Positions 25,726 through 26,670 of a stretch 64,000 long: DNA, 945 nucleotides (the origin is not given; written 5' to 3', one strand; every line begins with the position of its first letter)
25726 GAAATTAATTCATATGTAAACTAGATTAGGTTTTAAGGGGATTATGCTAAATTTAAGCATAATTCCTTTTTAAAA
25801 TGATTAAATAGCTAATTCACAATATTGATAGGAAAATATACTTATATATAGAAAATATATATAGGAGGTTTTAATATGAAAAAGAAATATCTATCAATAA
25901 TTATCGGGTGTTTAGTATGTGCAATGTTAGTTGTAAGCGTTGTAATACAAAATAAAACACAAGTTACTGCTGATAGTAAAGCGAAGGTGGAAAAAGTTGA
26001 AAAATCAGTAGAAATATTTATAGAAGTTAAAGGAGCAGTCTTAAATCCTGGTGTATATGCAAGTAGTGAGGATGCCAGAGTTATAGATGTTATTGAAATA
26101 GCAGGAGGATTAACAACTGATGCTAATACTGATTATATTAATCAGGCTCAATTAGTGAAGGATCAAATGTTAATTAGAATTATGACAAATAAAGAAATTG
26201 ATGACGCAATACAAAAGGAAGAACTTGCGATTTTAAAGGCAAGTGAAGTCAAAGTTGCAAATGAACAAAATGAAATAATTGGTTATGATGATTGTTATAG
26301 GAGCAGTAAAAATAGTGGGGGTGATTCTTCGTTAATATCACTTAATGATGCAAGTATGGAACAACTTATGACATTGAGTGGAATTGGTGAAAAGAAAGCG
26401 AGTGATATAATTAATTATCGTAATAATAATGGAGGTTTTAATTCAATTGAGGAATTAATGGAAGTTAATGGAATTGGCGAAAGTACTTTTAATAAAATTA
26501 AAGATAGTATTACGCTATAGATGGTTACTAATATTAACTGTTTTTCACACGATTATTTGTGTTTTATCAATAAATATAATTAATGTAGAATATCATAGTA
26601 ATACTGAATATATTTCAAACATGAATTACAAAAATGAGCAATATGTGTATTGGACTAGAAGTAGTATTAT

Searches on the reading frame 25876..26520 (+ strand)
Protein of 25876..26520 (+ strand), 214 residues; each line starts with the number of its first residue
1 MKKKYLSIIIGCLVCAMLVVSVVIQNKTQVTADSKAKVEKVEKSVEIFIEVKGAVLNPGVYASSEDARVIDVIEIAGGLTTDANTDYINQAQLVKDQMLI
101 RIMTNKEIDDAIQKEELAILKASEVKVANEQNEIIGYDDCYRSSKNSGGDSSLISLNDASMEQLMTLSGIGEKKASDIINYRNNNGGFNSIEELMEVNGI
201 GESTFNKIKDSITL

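Call 30: search_protein_families(library=pfam, proteins=[window:25876-26520:+], max_evalue=0.0001)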
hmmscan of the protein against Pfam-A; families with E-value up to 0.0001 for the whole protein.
window:25876-26520:+ (214 aa): 5 families
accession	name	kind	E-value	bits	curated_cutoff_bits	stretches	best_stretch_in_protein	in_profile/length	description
PF12836.13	HHH_3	-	8.5e-21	74.3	27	1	152-213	4-65/65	Helix-hairpin-helix motif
PF00633.29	HHH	-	3.9e-15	55.2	24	1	152-181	1-30/30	Helix-hairpin-helix motif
PF10531.15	SLBB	-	1.8e-09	37.7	27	1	49-100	2-52/55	SLBB domain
PF14520.12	HHH_5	-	2.1e-06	28.6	27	0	153-179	26-52/57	Helix-hairpin-helix domain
PF12826.13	HHH_2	-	2.9e-05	24.6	27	0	152-185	25-58/64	Helix-hairpin-helix motif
